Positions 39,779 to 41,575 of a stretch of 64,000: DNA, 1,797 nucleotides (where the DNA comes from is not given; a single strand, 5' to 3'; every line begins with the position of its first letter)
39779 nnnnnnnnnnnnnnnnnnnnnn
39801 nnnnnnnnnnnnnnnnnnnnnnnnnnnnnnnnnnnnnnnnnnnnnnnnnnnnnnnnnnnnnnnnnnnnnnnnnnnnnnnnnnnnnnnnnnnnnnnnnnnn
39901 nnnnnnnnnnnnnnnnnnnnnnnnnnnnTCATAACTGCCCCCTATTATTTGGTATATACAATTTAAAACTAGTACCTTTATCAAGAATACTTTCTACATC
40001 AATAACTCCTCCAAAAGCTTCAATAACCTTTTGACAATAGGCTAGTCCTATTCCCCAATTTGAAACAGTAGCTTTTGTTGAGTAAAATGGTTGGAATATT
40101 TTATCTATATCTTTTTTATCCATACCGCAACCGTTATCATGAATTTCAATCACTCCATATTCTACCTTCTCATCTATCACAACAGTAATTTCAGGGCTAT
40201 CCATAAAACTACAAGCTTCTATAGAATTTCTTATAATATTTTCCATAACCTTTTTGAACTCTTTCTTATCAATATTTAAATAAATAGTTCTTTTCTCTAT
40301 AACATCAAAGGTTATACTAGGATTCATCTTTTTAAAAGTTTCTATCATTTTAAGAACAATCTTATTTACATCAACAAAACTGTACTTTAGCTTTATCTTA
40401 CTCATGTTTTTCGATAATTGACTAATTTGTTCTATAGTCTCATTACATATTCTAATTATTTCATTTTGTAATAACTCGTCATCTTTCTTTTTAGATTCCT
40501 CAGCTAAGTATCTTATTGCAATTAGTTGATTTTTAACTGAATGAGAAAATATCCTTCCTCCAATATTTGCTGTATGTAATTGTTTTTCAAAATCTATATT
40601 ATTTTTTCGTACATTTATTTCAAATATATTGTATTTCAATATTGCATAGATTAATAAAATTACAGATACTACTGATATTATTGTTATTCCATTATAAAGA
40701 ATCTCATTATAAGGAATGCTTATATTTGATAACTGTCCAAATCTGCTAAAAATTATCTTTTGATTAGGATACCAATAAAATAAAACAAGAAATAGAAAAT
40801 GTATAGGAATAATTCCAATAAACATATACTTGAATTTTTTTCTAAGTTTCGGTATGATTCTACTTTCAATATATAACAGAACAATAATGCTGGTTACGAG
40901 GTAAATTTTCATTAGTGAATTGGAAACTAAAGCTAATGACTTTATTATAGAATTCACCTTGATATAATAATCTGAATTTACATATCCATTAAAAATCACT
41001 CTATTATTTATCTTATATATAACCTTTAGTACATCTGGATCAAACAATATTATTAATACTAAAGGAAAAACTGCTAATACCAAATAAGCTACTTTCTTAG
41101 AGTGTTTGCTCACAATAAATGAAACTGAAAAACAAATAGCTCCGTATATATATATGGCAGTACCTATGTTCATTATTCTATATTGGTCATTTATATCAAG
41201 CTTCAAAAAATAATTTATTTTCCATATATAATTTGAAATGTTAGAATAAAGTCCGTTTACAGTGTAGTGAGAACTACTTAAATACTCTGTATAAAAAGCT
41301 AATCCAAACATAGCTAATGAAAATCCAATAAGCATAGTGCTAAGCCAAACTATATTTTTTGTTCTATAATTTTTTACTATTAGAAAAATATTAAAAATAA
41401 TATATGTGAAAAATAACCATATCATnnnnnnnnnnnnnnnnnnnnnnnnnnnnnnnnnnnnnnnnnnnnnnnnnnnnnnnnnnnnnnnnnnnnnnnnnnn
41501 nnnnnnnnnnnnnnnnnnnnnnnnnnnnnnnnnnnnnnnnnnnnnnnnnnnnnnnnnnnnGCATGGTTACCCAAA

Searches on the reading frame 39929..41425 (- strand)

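Call 3: search_protein_families(library=pfam, proteins=[window:39929-41425:-])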
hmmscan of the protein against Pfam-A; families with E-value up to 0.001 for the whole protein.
window:39929-41425:- (498 aa): 3 families
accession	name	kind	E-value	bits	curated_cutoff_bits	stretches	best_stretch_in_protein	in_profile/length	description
PF02518.31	HATPase_c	-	5.6e-21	75.5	26.4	1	386-493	2-109/111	Histidine kinase-, DNA gyrase B-, and HSP90-like ATPase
PF14501.12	HATPase_c_5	-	5e-07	30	22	1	388-479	4-90/102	GHKL domain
PF13589.12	HATPase_c_3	-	2e-05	25.1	25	1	390-452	3-62/137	Histidine kinase-, DNA gyrase B-, and HSP90-like ATPase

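Call 4: search_protein_families(library=ncbifam, proteins=[window:39929-41425:-])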
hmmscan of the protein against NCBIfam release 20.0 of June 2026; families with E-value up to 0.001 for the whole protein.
window:39929-41425:- (498 aa): 67 families (the best 25 are shown)
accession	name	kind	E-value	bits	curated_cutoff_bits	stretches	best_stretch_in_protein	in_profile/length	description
NF008468.0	PRK11360.1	equivalog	1.9e-30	105.9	646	1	295-495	405-610/616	two-component system sensor histidine kinase AtoS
TIGR02916.1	PEP_his_kin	equivalog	1.1e-26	93.6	300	1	295-492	484-679/679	XrtA/PEP-CTERM system histidine kinase PrsK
NF046044.1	PnpS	equivalog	1e-23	84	400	1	320-492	214-390/390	two-component system histidine kinase PnpS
NF033092.0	HK_WalK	equivalog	8.1e-23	80.8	725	1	323-492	422-593/594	cell wall metabolism sensor histidine kinase WalK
NF010411.0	PRK13837.1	equivalog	3.2e-20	71.7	647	1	329-495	501-677/828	two-component system VirA-like sensor kinase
NF053867.1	SprKinKinDBac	equivalog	6.2e-20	71.1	775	1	248-494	247-498/500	sporulation kinase KinD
TIGR02956.1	TMAO_torS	equivalog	1.3e-18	66.6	676.5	1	345-497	531-686/967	TMAO reductase system sensor histidine kinase/response regulator TorS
NF007004.0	PRK09467.1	equivalog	1.5e-18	66.9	415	1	294-493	240-436/440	two-component system sensor histidine kinase EnvZ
NF008298.1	PRK11086.1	subfamily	2.5e-18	65.8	520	1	294-495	337-527/529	DcuS/MalK family sensor histidine kinase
NF007688.0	PRK10364.1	equivalog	8.1e-18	64.4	479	1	320-494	283-452/460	two-component system sensor histidine kinase ZraS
NF041735.1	hist_kin_RppB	equivalog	4.8e-17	61.9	400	1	335-492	277-438/438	two-component system sensor histidine kinase RppB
NF041210.1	his_kin_PieS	equivalog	5.1e-17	62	850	1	326-494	302-471/474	two component system sensor histidine kinase PieS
TIGR02966.1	phoR_proteo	equivalog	2.2e-16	59.8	334.2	1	311-490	149-332/333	phosphate regulon sensor histidine kinase PhoR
NF045900.1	HisKinCpxALeg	equivalog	3.3e-16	59.1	800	1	294-490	239-448/451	two-component system sensor histidine kinase CpxA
NF047465.1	hybrid_HK_LvrA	exception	4.5e-15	54.7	1200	1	328-492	652-817/819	hybrid histidine kinase/response regulator LvrA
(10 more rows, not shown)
